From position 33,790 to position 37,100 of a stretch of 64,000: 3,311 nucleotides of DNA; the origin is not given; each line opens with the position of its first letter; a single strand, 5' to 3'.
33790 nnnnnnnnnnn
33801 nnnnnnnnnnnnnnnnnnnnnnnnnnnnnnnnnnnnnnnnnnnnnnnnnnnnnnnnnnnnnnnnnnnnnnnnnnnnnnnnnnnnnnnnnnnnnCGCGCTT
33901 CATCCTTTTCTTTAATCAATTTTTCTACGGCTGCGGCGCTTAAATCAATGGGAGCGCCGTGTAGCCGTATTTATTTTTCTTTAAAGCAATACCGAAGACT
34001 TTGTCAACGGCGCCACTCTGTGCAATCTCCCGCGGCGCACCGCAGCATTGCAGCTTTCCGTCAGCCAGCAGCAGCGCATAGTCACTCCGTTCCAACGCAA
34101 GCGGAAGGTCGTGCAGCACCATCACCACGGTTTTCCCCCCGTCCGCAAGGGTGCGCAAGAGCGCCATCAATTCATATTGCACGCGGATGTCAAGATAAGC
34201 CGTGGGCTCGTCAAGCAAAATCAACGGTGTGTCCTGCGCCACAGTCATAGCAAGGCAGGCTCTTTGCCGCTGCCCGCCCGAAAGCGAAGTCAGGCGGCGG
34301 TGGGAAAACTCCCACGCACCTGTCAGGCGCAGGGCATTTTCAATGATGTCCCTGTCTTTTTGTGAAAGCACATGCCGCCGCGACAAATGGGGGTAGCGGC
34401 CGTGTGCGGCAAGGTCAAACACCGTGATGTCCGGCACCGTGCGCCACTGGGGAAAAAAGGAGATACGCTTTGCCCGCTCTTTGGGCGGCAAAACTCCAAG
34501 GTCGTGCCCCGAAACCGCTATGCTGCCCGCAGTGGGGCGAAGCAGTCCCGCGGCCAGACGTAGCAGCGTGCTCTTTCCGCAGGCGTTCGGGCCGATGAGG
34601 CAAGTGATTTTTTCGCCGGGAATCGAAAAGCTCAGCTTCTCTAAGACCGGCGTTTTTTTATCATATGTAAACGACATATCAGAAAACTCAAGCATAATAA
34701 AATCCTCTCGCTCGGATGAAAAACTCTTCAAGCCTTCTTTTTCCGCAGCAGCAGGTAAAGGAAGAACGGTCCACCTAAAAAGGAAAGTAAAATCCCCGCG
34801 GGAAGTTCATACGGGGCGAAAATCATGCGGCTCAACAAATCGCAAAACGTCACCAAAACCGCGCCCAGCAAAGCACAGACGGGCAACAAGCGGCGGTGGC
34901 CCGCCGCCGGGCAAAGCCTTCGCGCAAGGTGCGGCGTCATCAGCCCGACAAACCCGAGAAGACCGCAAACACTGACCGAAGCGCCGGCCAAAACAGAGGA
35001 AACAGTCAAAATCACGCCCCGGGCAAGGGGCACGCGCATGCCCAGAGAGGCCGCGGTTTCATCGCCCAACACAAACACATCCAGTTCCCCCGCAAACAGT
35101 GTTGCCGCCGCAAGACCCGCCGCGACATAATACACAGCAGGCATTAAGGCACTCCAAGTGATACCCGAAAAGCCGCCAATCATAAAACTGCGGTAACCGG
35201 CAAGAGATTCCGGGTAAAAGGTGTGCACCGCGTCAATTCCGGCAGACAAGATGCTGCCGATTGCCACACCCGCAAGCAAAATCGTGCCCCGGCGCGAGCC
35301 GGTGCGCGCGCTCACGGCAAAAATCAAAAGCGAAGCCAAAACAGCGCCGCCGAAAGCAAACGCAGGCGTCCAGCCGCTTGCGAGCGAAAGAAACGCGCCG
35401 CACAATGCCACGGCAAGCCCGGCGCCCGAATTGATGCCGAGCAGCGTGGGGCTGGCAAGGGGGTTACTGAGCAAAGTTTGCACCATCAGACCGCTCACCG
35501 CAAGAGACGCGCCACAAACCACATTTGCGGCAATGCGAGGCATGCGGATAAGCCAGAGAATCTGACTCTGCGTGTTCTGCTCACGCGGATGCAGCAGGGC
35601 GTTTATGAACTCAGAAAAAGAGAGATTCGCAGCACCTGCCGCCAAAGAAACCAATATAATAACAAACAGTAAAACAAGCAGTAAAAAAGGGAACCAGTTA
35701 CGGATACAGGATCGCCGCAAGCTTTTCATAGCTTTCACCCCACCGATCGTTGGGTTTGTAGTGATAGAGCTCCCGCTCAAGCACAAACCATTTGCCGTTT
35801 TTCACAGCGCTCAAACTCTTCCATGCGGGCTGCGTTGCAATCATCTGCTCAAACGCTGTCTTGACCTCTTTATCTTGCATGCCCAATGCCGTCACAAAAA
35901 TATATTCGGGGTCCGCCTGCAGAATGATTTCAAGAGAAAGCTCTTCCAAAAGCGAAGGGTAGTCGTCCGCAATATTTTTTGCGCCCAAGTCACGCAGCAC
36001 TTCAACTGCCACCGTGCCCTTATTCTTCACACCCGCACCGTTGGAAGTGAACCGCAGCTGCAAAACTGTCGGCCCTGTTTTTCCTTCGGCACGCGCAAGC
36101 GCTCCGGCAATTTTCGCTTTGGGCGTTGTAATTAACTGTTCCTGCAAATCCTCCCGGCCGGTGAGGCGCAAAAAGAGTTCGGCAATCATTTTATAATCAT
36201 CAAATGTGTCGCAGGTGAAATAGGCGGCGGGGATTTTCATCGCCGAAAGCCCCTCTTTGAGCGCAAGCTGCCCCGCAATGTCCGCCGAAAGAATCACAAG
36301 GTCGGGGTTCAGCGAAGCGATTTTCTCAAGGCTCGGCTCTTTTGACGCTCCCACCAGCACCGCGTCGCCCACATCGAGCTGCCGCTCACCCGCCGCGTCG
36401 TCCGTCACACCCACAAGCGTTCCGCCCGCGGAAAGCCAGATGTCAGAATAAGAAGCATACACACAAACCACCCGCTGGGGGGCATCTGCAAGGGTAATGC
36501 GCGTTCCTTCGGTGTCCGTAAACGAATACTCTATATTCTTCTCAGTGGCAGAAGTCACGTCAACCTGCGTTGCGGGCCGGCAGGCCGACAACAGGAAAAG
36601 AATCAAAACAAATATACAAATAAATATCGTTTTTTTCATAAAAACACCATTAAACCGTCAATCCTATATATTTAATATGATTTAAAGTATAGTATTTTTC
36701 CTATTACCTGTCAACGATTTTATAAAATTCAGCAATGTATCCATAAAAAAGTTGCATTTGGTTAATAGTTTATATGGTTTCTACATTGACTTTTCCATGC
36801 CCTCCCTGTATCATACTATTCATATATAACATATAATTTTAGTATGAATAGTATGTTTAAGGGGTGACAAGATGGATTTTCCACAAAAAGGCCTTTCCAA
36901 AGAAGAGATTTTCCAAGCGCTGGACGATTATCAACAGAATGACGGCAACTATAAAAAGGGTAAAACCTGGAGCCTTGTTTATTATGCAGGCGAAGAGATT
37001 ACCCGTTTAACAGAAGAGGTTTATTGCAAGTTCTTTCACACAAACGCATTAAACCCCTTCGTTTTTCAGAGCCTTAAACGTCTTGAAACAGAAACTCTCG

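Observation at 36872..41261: Soluble sphingosine-1-phosphate-lyase homologue + cytoplasmic serine hydrolase + MFS importer directly upstream of the GRE module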

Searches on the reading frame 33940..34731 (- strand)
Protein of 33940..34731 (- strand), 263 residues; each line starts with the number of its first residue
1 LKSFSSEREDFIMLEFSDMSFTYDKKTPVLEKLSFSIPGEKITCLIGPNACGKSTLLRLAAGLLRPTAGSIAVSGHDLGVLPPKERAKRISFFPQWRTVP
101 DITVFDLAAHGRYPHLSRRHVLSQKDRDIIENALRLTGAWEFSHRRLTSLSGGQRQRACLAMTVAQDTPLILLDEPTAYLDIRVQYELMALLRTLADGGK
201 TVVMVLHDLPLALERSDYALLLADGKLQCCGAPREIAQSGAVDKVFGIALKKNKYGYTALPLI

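Call 7: search_protein_families(library=pfam, proteins=[window:33940-34731:-])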
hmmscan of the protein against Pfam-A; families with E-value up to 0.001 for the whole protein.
window:33940-34731:- (263 aa): 4 families
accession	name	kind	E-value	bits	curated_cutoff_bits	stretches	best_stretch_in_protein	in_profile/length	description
PF00005.33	ABC_tran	-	9.5e-29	101.2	25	1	30-178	1-137/137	ABC transporter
PF13304.12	AAA_21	-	3.6e-11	44.1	27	1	42-106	1-61/304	AAA domain, putative AbiEii toxin, Type IV TA system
PF02463.25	SMC_N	-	7.9e-06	25.9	40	0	149-204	136-195/220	RecF/RecN/SMC N terminal domain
PF13175.12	AAA_15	-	2.2e-05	24.7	32.1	0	40-59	23-42/374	AAA ATPase domain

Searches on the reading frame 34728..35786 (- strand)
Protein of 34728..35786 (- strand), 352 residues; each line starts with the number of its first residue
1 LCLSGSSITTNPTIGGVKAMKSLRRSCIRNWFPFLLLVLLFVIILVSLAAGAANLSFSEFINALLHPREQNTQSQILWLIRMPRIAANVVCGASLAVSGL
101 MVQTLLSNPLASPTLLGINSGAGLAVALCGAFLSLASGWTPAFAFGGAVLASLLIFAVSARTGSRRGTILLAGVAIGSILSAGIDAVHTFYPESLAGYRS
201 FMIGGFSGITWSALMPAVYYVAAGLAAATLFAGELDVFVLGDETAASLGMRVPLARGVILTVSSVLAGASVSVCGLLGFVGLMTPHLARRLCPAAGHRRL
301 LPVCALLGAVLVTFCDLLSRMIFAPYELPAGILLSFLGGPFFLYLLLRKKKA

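Call 3: search_protein_families(library=pfam, proteins=[window:34728-35786:-])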
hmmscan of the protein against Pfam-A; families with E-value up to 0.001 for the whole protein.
window:34728-35786:- (352 aa): 1 family
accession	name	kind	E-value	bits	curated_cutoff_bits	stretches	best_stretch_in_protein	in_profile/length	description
PF01032.23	FecCD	-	1.2e-86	291.1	26.5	1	39-348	1-311/311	FecCD transport family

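Call 4: search_protein_families(library=ncbifam, proteins=[window:34728-35786:-])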
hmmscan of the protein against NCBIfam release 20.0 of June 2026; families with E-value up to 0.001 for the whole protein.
window:34728-35786:- (352 aa): 16 families
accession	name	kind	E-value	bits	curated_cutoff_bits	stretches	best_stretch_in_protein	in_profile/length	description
NF007871.0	PRK10577.2-2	equivalog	7.3e-62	209.8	899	1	31-351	359-678/679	Fe(3+)-hydroxamate ABC transporter permease FhuB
NF007299.0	PRK09777.1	equivalog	3.1e-58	197.5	406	1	35-350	8-318/318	Fe(3+) dicitrate ABC transporter permease subunit FecD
NF007867.0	PRK10577.1-3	subfamily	3.3e-58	197.6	849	1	35-351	392-707/710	Fe(3+)-hydroxamate ABC transporter permease FhuB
NF003001.0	PRK03784.1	equivalog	4.9e-57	193.6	334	1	34-351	20-330/332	vitamin B12 ABC transporter permease BtuC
NF007866.0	PRK10577.1-2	equivalog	1.8e-56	191.9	554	1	35-350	358-664/666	Fe(3+)-hydroxamate ABC transporter permease FhuB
NF007872.0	PRK10577.2-3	equivalog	4.2e-56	190.6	727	1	32-351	355-671/676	Fe(3+)-hydroxamate ABC transporter permease FhuB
NF008407.0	PRK11228.1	equivalog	3.1e-54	184.1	396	1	36-349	12-329/330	iron-dicitrate ABC transporter permease FecC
NF007870.0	PRK10577.2-1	equivalog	1.6e-51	175.8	1355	2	77-349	400-673/678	Fe(3+)-hydroxamate ABC transporter permease FhuB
NF007081.0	PRK09535.1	equivalog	3.3e-51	174.7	461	1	69-349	83-361/366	vitamin B12 ABC transporter permease BtuC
TIGR03869.1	F420-0_ABCperm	hypoth_equivalog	3.6e-50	171.1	437.35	1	71-351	43-323/325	putative F420-0 ABC transporter permease subunit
NF007868.0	PRK10577.1-5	equivalog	3.3e-49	168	943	2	81-349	396-664/666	Fe(3+)-hydroxamate ABC transporter permease FhuB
NF007873.0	PRK10577.2-4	equivalog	8.2e-48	163.6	1012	1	32-350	324-644/646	Fe(3+)-hydroxamate ABC transporter permease FhuB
NF007760.0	PRK10441.1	equivalog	9.5e-48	163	428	1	33-351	13-331/335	Fe(3+)-siderophore ABC transporter permease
NF007869.0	PRK10577.1-6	equivalog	5.4e-43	147.4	954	1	34-348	382-693/703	Fe(3+)-hydroxamate ABC transporter permease FhuB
NF007759.0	PRK10440.1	equivalog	5.8e-42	144.1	422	1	33-350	12-327/330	iron-enterobactin ABC transporter permease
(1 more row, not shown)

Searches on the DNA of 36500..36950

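Call 57: search_rna_families(source=window, start=36500, end=36950, threshold=evalue, max_evalue=1)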
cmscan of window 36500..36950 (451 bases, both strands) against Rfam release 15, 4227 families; matches with E-value up to 1: 4.
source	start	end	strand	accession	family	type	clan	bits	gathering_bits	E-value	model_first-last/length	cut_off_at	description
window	36789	36877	+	RF03477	MIR862_2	Gene; miRNA;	-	23.7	71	0.03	1-90/90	no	MIR862_2 microRNA precursor family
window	36799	36868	+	RF03733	mir-BART14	Gene; miRNA;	-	22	90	0.063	1-78/78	no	mir-BART14 microRNA precursor family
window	36804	36864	+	RF03344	mir-5365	Gene; miRNA;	-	18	70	0.62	1-78/78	no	mir-5365 microRNA precursor family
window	36713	36753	-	RF01940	hvt-mir-H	Gene; miRNA;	-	16.5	96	0.83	1-64/64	no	hvt-mir-H9 microRNA precursor family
